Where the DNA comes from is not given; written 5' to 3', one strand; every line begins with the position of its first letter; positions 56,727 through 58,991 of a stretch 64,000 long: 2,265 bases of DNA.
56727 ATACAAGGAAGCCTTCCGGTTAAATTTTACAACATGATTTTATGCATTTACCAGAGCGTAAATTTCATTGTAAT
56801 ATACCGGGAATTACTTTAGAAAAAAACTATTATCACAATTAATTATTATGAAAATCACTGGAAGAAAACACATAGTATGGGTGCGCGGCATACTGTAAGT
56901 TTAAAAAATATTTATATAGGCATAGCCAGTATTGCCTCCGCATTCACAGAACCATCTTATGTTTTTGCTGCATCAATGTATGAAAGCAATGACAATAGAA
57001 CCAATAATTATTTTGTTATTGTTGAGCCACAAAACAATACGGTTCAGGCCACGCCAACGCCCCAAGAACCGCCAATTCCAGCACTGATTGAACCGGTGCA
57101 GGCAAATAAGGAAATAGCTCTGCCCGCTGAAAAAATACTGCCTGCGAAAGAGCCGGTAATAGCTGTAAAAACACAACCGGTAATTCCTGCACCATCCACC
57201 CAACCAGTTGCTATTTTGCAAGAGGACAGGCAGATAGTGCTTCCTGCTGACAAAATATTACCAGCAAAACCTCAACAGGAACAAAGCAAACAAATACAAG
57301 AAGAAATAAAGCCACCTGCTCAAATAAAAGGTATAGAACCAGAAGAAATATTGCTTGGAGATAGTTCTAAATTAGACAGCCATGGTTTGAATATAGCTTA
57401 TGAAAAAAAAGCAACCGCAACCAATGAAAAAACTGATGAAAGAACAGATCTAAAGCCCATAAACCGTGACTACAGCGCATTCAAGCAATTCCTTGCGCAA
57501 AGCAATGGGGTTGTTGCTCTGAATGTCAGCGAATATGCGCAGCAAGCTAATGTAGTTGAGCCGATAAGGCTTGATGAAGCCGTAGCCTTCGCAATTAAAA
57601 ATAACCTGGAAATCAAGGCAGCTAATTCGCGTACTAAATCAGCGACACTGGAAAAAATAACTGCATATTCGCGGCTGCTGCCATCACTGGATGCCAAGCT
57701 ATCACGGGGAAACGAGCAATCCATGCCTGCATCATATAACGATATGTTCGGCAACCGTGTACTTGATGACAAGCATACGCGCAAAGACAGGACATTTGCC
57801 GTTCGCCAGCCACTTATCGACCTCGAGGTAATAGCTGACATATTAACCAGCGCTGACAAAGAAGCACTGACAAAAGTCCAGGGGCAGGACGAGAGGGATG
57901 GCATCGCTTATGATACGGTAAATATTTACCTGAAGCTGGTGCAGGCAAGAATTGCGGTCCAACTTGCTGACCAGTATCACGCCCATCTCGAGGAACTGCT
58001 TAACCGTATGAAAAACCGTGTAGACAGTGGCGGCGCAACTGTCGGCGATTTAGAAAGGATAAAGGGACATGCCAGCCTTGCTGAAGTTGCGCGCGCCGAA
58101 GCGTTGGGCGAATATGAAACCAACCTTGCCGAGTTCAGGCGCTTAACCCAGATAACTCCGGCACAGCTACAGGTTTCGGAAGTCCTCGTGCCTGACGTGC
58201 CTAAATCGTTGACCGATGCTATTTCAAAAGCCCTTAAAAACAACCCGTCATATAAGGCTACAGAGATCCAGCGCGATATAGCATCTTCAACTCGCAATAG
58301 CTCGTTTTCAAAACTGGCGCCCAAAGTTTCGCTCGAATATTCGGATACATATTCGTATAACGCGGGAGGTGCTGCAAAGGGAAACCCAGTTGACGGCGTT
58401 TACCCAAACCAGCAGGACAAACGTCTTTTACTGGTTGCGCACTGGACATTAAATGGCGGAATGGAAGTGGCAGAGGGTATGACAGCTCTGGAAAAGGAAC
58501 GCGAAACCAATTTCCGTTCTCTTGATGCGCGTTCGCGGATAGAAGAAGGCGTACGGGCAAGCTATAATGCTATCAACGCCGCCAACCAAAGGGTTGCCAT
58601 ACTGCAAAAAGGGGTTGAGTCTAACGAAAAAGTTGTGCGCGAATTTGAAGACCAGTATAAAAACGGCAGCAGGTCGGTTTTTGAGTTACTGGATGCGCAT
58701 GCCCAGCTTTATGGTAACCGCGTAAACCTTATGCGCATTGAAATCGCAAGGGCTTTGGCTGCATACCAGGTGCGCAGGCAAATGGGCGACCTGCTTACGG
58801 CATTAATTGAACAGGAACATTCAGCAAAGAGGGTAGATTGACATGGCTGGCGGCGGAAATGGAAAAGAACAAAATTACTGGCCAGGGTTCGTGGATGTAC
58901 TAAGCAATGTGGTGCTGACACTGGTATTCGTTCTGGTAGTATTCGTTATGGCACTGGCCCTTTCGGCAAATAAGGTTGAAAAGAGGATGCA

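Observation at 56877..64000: Candidate novel envelope machine: a T1SS-like TolC + HlyD operon in which a MotA/MotB-type proton-channel pair occupies the place of the ABC exporter, next to a giant RTX adhesin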

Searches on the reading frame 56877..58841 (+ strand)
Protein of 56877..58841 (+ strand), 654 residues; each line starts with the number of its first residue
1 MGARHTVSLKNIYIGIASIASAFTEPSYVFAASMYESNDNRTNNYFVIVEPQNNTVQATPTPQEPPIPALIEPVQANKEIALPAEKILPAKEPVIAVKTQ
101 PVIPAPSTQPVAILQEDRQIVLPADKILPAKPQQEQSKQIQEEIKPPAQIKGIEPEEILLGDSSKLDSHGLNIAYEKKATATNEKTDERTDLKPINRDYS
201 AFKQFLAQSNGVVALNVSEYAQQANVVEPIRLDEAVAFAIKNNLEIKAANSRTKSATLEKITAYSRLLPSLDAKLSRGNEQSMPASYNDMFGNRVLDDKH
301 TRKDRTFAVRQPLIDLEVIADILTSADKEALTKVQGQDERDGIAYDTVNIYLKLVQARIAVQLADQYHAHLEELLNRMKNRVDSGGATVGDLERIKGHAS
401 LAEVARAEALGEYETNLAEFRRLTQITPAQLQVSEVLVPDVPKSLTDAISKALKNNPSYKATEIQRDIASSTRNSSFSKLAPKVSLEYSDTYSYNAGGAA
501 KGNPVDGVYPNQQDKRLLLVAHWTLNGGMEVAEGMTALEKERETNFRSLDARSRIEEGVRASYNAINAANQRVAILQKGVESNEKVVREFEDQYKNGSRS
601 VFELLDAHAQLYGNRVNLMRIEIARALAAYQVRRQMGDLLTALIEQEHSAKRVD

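Call 3: search_protein_families(library=pfam, proteins=[window:56877-58841:+], max_evalue=1)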
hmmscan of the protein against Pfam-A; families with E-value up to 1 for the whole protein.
window:56877-58841:+ (654 aa): 2 families
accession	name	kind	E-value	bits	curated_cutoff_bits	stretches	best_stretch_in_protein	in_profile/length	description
PF02321.23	OEP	-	7.6e-36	124.1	22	2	445-637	1-187/187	Outer membrane efflux protein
PF08745.17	PIN_5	-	0.069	13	27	1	551-600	100-150/205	PINc domain ribonuclease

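Call 4: search_protein_families(library=ncbifam, proteins=[window:56877-58841:+], max_evalue=1)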
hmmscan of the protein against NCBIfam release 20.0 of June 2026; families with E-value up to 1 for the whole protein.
window:56877-58841:+ (654 aa): 5 families
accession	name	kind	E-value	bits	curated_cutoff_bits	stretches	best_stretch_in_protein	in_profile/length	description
TIGR01844.1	type_I_sec_TolC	subfamily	2.7e-38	132.1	225.15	1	231-646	4-407/414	TolC family outer membrane protein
NF007002.0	PRK09465.1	equivalog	1.9e-10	39.9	495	1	238-621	32-408/460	outer membrane channel protein TolC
TIGR01845.1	outer_NodT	subfamily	8.3e-08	31.5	210.05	2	445-629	59-241/460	efflux transporter outer membrane subunit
NF045679.1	DiMtlExpIhpA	equivalog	0.00031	19.5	650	1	340-408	129-197/424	divalent metal ion exporter subunit IhpA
NF008955.0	PRK12297.1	equivalog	0.12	11.3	406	1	182-342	249-402/429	GTPase ObgE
